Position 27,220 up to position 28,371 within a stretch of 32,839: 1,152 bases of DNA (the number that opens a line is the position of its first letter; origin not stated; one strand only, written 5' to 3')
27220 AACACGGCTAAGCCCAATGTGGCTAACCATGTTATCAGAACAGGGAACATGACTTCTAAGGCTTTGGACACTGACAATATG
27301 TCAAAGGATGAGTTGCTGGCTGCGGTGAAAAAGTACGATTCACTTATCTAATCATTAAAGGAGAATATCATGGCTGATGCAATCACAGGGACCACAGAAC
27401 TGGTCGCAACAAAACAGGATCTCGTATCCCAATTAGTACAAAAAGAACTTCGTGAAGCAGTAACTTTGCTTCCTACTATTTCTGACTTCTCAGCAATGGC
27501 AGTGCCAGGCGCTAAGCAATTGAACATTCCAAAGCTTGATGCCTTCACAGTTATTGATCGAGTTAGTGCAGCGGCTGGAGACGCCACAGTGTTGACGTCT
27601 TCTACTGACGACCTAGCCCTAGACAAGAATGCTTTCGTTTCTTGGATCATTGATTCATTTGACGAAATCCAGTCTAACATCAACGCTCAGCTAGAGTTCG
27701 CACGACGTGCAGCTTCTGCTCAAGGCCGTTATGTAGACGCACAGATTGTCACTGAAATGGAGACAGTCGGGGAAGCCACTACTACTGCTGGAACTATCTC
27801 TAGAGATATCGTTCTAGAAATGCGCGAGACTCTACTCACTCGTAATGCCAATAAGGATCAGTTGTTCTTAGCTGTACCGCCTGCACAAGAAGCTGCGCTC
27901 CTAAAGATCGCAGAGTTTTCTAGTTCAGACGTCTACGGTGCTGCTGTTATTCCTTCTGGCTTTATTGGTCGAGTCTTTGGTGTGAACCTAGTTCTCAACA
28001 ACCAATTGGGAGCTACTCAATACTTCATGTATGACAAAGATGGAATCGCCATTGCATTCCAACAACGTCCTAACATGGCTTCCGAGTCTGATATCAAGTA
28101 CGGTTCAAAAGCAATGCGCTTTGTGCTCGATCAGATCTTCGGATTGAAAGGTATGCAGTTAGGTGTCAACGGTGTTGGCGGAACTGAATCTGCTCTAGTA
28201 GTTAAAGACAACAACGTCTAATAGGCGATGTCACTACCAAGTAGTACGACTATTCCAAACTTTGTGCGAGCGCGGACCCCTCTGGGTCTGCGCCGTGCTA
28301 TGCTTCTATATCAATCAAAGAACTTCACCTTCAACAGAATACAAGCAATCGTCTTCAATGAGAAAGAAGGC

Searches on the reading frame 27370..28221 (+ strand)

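Call 19: search_protein_families(library=phrogs, proteins=[window:27370-28221:+], max_evalue=0.001)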
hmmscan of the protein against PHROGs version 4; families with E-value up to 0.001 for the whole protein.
window:27370-28221:+ (283 aa): 4 families
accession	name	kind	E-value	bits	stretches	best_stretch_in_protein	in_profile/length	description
phrog_267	-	head and packaging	2e-16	61.1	1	40-249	67-304/410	major head protein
phrog_3437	-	head and packaging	1.7e-11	44.9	1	93-232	87-252/294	major head protein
phrog_283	-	head and packaging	6.7e-08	33.3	1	53-214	47-218/385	major head protein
phrog_544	-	head and packaging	2.6e-06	28.1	1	21-244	19-247/282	major head protein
